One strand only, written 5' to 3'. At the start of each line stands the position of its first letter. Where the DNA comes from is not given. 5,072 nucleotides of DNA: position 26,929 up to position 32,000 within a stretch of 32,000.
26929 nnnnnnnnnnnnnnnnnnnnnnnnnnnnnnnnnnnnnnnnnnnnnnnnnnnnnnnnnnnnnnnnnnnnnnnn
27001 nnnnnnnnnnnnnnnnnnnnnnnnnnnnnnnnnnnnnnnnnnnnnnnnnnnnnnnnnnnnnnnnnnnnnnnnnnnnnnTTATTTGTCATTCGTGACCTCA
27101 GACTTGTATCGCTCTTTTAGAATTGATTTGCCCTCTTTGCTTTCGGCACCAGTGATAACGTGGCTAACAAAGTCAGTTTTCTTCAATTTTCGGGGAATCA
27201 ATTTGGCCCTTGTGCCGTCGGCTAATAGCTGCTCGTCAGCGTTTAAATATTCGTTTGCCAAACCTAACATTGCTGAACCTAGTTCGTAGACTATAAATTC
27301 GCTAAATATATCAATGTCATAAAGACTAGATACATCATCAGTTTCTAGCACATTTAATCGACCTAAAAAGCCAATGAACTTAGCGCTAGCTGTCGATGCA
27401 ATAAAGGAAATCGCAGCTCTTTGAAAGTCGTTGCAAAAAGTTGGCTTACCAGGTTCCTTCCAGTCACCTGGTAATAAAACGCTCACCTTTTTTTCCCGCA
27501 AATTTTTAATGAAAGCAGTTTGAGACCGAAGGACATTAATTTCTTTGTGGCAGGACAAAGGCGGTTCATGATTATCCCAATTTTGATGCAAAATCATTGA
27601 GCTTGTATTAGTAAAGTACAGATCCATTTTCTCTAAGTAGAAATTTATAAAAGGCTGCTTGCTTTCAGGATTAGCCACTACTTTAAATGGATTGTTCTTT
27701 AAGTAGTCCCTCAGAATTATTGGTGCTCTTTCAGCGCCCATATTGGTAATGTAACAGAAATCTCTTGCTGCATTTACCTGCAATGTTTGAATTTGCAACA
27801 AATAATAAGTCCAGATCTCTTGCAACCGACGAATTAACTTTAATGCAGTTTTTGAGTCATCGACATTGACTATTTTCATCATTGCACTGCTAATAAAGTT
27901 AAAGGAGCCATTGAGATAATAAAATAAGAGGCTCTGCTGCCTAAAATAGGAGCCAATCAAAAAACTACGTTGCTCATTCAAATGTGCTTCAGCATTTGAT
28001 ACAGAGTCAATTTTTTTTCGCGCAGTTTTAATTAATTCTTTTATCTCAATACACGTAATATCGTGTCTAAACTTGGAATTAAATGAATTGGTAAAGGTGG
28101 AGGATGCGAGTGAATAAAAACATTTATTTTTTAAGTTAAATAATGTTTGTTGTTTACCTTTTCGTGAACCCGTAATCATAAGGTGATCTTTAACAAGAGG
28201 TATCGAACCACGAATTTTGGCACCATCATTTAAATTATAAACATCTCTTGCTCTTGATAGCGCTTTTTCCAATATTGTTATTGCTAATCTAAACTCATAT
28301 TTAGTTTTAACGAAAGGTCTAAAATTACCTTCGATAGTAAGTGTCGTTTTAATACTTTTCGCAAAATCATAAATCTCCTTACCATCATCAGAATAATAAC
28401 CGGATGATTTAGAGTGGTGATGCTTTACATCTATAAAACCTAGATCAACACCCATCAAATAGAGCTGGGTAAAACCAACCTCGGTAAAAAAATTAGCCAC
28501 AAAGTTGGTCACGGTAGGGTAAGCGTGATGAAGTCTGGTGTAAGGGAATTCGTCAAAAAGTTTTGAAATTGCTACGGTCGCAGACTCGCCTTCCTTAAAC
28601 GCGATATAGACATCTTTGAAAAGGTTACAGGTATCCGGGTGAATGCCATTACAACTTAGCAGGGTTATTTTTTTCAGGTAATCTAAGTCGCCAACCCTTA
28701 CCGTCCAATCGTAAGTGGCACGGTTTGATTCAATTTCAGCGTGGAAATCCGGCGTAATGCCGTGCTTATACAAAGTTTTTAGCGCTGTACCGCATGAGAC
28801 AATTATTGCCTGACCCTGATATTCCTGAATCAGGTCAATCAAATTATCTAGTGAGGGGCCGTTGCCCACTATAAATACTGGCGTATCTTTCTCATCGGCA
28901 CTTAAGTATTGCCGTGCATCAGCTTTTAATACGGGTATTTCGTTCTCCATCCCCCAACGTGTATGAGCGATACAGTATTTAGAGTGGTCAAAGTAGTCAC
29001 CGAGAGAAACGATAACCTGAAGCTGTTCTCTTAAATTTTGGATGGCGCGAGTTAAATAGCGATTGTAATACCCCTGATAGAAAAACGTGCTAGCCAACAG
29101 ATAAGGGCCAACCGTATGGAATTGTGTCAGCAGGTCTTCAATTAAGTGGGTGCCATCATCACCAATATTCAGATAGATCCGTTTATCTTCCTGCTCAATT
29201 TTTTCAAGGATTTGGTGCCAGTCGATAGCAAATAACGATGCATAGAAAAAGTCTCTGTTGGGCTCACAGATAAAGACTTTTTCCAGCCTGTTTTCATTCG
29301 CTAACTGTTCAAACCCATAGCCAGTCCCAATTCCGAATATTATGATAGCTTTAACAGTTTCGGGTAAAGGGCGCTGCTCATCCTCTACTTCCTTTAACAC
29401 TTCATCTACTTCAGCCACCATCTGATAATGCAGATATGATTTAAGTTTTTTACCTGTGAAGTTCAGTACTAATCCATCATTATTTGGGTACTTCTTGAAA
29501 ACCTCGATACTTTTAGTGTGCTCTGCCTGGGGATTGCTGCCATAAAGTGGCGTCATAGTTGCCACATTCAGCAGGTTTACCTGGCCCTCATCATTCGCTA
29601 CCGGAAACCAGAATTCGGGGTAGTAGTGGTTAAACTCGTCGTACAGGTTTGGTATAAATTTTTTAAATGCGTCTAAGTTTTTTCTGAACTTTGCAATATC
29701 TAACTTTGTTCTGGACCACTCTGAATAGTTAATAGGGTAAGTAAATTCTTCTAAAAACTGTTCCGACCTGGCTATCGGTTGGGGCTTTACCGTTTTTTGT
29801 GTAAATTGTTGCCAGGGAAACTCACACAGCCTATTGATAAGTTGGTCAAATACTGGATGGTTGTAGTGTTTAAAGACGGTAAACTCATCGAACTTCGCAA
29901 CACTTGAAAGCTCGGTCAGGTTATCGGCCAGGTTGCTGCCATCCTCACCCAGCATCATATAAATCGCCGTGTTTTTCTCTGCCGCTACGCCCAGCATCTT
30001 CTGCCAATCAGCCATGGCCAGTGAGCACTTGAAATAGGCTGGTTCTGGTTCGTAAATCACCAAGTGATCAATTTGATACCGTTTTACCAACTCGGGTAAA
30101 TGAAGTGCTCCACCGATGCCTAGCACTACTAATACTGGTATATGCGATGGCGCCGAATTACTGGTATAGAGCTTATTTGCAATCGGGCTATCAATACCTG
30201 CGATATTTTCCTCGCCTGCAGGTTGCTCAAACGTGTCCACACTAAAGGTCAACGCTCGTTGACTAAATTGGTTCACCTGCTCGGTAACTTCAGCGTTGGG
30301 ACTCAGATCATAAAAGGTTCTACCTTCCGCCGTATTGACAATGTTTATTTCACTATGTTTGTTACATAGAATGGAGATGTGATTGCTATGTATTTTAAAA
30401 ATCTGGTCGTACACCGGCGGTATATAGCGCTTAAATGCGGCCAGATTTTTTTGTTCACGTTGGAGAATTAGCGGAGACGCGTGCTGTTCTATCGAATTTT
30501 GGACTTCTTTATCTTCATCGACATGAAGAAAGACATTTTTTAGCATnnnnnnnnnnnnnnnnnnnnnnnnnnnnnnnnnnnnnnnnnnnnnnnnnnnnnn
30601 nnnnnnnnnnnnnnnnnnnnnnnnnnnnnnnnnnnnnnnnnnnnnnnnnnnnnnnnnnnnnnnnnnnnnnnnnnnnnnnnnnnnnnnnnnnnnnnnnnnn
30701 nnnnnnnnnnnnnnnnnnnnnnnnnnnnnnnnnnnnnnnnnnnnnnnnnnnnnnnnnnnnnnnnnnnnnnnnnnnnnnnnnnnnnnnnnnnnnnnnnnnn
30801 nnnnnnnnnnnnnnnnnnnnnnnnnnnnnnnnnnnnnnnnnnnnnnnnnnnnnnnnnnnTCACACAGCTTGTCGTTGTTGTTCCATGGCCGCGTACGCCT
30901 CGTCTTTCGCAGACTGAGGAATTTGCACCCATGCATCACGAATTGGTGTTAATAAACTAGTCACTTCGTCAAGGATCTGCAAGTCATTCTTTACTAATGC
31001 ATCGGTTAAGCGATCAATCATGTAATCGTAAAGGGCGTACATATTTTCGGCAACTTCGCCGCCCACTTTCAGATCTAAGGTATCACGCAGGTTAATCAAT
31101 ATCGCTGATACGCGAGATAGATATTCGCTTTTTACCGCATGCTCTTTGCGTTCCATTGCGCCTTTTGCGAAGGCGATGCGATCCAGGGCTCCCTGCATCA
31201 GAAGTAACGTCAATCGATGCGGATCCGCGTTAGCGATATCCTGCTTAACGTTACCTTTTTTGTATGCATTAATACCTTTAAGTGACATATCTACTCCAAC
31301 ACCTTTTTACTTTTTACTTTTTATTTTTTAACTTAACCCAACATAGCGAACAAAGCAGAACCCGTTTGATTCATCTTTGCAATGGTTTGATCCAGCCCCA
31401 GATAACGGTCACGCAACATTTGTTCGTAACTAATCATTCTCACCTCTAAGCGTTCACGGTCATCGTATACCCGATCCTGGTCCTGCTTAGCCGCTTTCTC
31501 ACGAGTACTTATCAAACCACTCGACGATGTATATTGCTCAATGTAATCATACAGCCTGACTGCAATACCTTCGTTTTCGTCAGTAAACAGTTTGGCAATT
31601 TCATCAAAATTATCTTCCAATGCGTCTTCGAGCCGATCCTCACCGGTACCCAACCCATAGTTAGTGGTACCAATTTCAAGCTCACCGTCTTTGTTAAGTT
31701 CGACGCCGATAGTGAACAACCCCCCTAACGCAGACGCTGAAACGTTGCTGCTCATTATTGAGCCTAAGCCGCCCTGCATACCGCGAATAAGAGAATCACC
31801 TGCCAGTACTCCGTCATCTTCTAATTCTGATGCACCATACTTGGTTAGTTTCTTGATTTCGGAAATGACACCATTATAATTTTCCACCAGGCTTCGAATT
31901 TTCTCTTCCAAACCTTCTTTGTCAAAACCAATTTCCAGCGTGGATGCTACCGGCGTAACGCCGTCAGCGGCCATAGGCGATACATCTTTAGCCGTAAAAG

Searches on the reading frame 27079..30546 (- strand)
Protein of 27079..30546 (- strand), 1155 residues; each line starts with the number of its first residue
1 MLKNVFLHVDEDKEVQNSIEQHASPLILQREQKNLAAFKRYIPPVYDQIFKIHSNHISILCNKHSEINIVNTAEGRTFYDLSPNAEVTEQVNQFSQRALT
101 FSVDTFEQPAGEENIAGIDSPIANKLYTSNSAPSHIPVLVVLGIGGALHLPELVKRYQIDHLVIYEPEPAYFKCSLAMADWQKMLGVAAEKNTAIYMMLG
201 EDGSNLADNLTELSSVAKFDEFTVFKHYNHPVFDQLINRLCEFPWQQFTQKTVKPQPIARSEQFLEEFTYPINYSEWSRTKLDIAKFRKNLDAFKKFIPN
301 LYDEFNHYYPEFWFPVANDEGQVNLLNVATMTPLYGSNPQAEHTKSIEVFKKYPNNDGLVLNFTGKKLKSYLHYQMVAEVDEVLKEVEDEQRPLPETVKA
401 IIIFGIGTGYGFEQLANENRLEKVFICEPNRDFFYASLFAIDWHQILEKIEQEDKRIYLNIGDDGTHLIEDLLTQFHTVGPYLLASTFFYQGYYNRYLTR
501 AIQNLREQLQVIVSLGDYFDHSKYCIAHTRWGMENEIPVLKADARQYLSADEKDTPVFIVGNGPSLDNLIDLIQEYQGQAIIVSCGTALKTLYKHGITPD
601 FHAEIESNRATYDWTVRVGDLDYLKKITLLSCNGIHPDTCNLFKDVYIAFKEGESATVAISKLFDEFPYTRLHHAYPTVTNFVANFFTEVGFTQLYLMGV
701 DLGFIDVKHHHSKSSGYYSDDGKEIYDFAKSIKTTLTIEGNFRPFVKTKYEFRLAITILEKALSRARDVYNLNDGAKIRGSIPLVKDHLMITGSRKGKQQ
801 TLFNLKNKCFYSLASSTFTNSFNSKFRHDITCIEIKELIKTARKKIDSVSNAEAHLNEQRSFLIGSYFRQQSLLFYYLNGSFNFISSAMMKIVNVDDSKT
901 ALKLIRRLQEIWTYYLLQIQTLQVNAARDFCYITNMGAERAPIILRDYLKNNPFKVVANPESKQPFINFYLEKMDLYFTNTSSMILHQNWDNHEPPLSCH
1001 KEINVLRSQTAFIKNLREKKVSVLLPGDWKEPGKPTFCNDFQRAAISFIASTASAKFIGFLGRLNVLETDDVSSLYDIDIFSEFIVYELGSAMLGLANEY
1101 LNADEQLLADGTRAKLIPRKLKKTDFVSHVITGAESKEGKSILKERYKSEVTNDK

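Call 4: search_protein_families(library=pfam, proteins=[window:27079-30546:-])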
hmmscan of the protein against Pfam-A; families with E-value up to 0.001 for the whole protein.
window:27079-30546:- (1155 aa): 2 families
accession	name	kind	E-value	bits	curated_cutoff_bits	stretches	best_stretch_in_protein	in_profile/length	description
PF20157.4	Maf_flag10_N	-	8.4e-108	359.5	23.5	2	286-514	1-228/228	Glycosyltransferase Maf N-terminal domain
PF01973.23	MptE-like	-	1.1e-27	97.4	34.6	1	546-706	16-170/171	6-hydroxymethylpterin diphosphokinase MptE-like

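Call 75: search_protein_families(library=ncbifam, proteins=[window:27079-30546:-], max_evalue=1e-8)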
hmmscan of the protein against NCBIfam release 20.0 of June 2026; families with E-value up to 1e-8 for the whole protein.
window:27079-30546:- (1155 aa): 1 family
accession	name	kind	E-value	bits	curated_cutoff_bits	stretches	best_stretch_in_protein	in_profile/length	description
NF050051.1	FlagModPseD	domain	1.1e-18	67.3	670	1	348-782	26-454/640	flagellin modification protein PseD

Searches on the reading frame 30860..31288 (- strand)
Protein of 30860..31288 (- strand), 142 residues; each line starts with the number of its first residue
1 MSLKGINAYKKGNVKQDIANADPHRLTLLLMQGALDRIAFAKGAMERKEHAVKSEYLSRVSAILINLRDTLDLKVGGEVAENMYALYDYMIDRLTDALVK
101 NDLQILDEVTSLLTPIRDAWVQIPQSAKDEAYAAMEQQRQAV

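Call 4: search_protein_families(library=pfam, proteins=[window:30860-31288:-])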
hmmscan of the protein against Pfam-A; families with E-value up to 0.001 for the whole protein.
window:30860-31288:- (142 aa): 1 family
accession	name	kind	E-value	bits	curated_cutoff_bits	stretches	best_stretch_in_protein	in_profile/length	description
PF02561.19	FliS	-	1.1e-35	122.7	26.7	1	7-123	2-114/115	Flagellar protein FliS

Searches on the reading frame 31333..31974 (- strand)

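Call 4: search_protein_families(library=pfam, proteins=[window:31333-31974:-])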
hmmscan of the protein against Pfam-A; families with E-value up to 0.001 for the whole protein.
window:31333-31974:- (213 aa): 1 family
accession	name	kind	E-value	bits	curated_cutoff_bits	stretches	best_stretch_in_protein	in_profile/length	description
PF07195.17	FliD_C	-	9.3e-36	123.9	25.4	1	10-203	40-236/236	Flagellar hook-associated protein 2 C-terminus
